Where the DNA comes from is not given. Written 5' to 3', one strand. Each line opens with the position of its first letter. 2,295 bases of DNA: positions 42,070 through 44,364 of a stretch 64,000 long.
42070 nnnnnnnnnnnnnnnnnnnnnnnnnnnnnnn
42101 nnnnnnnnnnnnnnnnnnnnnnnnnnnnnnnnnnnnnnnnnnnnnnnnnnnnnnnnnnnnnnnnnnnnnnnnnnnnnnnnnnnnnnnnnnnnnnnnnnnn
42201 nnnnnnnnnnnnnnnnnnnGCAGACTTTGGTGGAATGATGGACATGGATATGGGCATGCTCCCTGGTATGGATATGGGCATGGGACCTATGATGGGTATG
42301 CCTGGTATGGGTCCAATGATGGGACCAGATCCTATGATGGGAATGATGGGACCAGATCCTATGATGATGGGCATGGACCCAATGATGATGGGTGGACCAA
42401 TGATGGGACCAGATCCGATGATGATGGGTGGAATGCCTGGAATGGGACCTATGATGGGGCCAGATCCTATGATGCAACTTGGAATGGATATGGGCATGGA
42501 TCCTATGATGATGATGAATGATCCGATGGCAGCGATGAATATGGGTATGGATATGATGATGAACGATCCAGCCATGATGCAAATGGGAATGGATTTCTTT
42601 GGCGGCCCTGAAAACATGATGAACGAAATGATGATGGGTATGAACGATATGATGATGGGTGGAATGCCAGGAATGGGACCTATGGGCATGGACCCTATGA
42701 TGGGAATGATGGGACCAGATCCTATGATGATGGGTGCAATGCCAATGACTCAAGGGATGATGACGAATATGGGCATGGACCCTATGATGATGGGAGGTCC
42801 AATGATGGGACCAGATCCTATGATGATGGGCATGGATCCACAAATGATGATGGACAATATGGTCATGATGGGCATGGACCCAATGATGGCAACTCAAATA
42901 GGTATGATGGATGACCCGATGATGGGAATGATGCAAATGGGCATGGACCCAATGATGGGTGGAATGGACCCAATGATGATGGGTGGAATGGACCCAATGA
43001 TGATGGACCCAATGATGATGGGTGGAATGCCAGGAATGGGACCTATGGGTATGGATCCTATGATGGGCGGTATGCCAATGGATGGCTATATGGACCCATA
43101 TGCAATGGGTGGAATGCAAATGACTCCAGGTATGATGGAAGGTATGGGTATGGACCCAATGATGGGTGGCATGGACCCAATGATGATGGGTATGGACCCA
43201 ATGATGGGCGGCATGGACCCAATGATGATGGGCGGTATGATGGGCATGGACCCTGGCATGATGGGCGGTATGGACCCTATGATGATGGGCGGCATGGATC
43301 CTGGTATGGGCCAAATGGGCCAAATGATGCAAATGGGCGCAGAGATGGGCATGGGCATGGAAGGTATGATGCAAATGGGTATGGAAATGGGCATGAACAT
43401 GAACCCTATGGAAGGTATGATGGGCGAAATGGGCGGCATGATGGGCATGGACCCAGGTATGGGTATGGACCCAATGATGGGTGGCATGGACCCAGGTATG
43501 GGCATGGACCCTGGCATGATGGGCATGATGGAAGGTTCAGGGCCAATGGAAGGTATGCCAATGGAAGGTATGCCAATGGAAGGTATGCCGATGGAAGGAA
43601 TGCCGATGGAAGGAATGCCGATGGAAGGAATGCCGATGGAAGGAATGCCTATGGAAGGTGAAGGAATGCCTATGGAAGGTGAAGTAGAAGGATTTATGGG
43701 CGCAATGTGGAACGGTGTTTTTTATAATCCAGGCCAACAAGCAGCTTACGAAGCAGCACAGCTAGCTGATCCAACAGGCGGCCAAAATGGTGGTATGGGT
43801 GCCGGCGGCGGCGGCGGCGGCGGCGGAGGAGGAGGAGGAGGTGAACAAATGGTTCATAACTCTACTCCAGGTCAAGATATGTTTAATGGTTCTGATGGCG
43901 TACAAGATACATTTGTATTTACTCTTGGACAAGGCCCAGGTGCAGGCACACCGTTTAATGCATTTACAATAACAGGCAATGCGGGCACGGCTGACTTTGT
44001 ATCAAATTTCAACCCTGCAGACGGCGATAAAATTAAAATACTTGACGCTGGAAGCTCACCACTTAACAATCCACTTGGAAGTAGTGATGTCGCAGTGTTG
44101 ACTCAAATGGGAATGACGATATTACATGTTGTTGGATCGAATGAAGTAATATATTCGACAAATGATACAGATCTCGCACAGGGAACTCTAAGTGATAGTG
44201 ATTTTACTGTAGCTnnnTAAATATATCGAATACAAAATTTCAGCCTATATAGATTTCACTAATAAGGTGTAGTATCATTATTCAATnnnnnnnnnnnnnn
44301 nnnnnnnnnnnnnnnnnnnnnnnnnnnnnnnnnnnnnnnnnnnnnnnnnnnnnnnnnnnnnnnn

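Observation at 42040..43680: ~550-aa Met/Gly/Pro/Asp low-complexity domain (over 40% Met where counted)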

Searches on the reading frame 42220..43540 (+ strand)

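Call 23: find_homologous_proteins(query=window:42220-43540:+, max_evalue=0.001)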
Query window:42220-43540:+ (440 aa): 9 proteins with E <= 0.001 among 8000 candidates.
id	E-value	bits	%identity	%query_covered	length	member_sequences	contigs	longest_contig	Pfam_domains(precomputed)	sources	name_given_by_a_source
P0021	4.3e-26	110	-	-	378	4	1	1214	-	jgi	jgi:hypothetical protein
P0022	3.3e-22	98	50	5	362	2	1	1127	-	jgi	jgi:hypothetical protein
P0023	9.1e-11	60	-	-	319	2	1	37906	-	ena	-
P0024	2.4e-7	49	42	37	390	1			-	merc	-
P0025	9.8e-6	43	35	31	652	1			PF07533.22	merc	-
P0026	2.6e-5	42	53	3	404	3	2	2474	PF08548.18,PF00353.26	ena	-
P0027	3.6e-5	41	36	12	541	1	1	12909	PF07533.22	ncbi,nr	ncbi:UNVERIFIED_CONTAM: hypothetical protein GTU68_040056, partial [Idotea baltica]|nr:hypothetical 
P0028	7.8e-5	40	-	-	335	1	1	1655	PF01656.30,PF13614.13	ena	-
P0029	6.2e-4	37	61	4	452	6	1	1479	PF00353.26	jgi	jgi:hypothetical protein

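Call 25: search_protein_families(library=ncbifam, proteins=[P0029], max_evalue=0.01)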
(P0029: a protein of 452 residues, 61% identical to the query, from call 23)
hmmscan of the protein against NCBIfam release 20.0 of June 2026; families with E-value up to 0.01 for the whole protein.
P0029 (452 aa): 6 families
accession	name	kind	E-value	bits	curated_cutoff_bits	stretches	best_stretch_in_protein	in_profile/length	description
NF053766.1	ZapA_metallo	exception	5.2e-09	35.7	940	1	266-341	325-399/483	ZapA family metalloprotease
NF033943.0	RTX_toxin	subfamily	1.2e-08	33.6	1000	1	234-330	706-800/930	RTX family hemolysin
NF046115.1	Ca_rpt_SMc04171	equivalog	7.8e-08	31.9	625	1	232-335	257-353/574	SMc04171 family calcium-binding repeat protein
NF050046.1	PueAB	exception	2.7e-07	29.4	670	1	271-330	486-545/616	polyurethane esterase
NF033203.1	entero_EhxA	exception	8.4e-07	27.5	2000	1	272-341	711-780/997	enterohemolysin EhxA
NF035945.1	Zn_serralysin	subfamily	3.6e-06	26.4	500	1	287-339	325-377/462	serralysin family metalloprotease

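Call 48: search_solved_structures(query=window:42220-43540:+, max_evalue=10, show_alignments=3)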
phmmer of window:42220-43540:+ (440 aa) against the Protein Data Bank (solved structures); distinct sequences matched with E-value up to 10: 0.

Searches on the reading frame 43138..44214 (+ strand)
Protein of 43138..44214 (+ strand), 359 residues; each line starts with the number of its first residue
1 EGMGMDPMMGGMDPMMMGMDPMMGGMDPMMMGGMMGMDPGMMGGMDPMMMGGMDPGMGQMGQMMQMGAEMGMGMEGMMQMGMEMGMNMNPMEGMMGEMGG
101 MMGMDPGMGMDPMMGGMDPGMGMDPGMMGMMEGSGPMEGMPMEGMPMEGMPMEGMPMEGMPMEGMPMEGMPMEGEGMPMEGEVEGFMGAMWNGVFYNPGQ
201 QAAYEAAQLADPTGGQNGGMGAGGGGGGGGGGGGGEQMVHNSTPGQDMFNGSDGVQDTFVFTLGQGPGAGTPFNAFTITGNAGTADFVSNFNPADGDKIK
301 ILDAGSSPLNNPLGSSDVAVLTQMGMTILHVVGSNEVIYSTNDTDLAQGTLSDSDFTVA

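Call 45: predict_structure(alignment_id=A1)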
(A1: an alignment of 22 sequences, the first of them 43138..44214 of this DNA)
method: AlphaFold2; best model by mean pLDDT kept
length: 359 residues; sequences in the alignment: 22
mean_pLDDT: 60.0   pTM: 0.39
mean pLDDT of the five models: 60.0, 59.9, 58.8, 57.8, 57.0
residues with pLDDT >= 90: 70; 70-90: 73; 50-70: 27; < 50: 189
segments of 3 or more residues with pLDDT < 50: 1-4, 8-13, 15-20, 22-27, 29-37, 39-60, 65-75, 82-183, 215-234
pLDDT, mean of each block of 10 residues (from residue 1): 48 41 44 42 39 42 48 48 41 39 37 37 38 39 41 40 37 36 64 76 75 51 32 63 90 92 90 91 94 92 78 80 90 93 90 84
secondary structure, 60 per line:
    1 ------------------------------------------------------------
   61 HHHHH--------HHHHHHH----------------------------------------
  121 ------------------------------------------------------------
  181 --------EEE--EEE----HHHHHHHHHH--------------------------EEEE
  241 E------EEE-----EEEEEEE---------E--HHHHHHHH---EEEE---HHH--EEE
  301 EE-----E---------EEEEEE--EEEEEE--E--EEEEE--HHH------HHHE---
elements in order: H61-65 H74-80 E189-191 E194-196 H201-210 E237-241 E248-250 E256-262 H275-282 E286-289 E298-302 E318-323 E326-331 E337-341

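Call 47: fold_search(model_id=the predicted structure, library=pdb)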
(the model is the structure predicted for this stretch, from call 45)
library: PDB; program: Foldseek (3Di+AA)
matches with E <= 10: 287; with E <= 0.001: 0
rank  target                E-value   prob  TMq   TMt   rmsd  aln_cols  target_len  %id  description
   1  5cvw                  3.4e-02  0.99  0.18  0.40   3.0       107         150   16  CRYSTAL STRUCTURE OF RTX DOMAIN BLOCK V OF ADENYLATE CYCLASE TOXIN FROM BORDETELLA PERTUSSIS (released 2015-09-09)
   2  3vi1_A                8.6e-02  0.80  0.20  0.16   6.3       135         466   16  Crystal structure of Pseudomonas aerginosa alkaline protease complexed with Substance P(1-6) (released 2012-09-19)
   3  9p0c_A                1.4e-01  0.91  0.16  0.32   3.1       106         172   14  Crystal structure of Ca2+-bound RTX domain block V of adenylate cyclase toxin from Bordetella pertussis (released 2026-01-07)
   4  9p6c_B                1.7e-01  0.87  0.16  0.35   3.2       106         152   14  RTX domain block V of adenylate cyclase toxin with mutations D1533N, A1542N, D1560N, S1569N, D1587N, H1598N, H1608N (released 2025-12-24)
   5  9p6c_A                2.0e-01  0.60  0.15  0.32   3.8       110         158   14  RTX domain block V of adenylate cyclase toxin with mutations D1533N, A1542N, D1560N, S1569N, D1587N, H1598N, H1608N (released 2025-12-24)
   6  7rah_E                2.2e-01  0.92  0.18  0.18   2.6       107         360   15  Adenylate cyclase toxin RTX domain fragment bound to M1H5 Fab and M2B10 Fab (released 2021-09-15)
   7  7roo                  2.6e-01  0.60  0.18  0.11   5.1       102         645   16  Crystal structure of Friedel-Crafts alkylating enzyme CylK from Cylindospermum licheniforme with bromide (released 2022-03-23)
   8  9p0c_B                2.8e-01  0.82  0.17  0.33   3.2       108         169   14  Crystal structure of Ca2+-bound RTX domain block V of adenylate cyclase toxin from Bordetella pertussis (released 2026-01-07)
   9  4czl                  2.8e-01  0.05  0.06  0.07  13.0        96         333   14  C. crescentus MreB, monomeric, ADP (released 2014-06-25)
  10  4czk                  3.5e-01  0.04  0.08  0.08  13.8        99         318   14  C. crescentus MreB, single filament, AMPPNP, MP265 inhibitor (released 2014-06-11)
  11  4czf                  3.8e-01  0.04  0.06  0.07  12.8       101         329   16  C. crescentus MreB, single filament, ADP (released 2014-06-11)
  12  7fh8                  4.0e-01  0.47  0.20  0.12   5.5       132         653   14  Friedel-Crafts alkylation enzyme CylK mutant H391A (released 2022-02-16)
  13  7fh7                  6.6e-01  0.23  0.19  0.11   6.4       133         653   14  Friedel-Crafts alkylation enzyme CylK mutant Y37F (released 2022-02-16)
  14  7ron                  7.4e-01  0.38  0.19  0.11   4.4       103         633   14  Crystal structure of the Friedel-Crafts alkylating enzyme CylK from Cylindospermum licheniforme (released 2022-03-23)
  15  3h1q_B                8.4e-01  0.03  0.06  0.07  14.4        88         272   15  Crystal structure of ethanolamine utilization protein EutJ from Carboxydothermus hydrogenoformans (released 2009-05-19)
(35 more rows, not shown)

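Call 49: find_related_loci(query=A1, collection=metagenome_contigs, flank=10000)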
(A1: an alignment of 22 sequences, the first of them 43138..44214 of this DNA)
Query A1 (359 aa) in metagenome_contigs; peptide patterns used: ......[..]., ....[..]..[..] (x = any residue, [..] = any of these).
580 stretches matched a pattern; 18 encode a relative of the query (tblastn E <= 1e-3); 18 distinct loci.
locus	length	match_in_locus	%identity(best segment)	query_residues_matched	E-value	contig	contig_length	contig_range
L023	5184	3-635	86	154-359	1e-94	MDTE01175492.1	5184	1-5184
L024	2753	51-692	77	151-359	3e-83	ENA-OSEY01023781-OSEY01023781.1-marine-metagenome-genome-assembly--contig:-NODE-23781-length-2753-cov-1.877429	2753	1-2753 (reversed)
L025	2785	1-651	70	153-359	3e-73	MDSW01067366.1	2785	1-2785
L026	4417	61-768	61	16-359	1e-67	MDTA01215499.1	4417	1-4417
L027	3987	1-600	55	147-357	1e-56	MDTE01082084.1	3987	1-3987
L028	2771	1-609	52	145-347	4e-43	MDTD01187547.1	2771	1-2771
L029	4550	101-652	55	166-359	8e-41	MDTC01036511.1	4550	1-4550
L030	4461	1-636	50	151-359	1e-36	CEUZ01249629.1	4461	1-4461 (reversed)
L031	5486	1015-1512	44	190-357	4e-33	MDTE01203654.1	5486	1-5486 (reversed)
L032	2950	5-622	47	156-357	9e-29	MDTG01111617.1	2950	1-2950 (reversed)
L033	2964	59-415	50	239-359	9e-29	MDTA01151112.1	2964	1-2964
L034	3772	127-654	47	185-357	1e-23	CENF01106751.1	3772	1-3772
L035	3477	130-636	45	185-347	5e-23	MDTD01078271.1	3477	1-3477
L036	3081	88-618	38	186-357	2e-21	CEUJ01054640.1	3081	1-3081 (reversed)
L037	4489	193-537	42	242-357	3e-17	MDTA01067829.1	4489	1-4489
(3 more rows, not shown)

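Call 57: search_protein_representatives(alignment_id=A1)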
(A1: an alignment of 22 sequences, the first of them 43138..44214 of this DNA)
Query: 22 sequences, 308 profile positions. Proteins with E-value up to 0.001 (for the whole library): 47; up to 1e-10: 22; up to 1e-30: 8. The best 47 are listed.
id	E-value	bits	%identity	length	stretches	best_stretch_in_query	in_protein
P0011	8.0e-107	373.6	-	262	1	58-308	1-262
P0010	1.3e-93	330.2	-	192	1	115-308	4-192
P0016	1.9e-77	277.2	-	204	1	121-308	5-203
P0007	5.4e-66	239.5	-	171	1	147-307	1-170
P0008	1.2e-57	212.1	-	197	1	150-307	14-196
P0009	2.5e-55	204.5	-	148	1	177-307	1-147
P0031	1.4e-41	159.4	-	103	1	208-308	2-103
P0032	1.7e-33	132.8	-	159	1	175-308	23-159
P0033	3.9e-28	115.2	-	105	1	193-283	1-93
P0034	7.0e-25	104.5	-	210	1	116-291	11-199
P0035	1.1e-24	103.9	-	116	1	231-307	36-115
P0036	8.6e-20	87.8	-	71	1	241-308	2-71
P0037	6.3e-18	81.6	-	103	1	218-308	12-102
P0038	1.2e-17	80.7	-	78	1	244-308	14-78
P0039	1.2e-16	77.4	-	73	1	129-176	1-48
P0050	5.7e-08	48.9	-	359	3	87-141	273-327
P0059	6.7e-05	38.9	-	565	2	79-133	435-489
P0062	1.1e-04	38.1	-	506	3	93-126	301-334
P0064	1.3e-04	37.9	-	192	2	85-138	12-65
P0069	5.2e-04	35.9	-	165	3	85-130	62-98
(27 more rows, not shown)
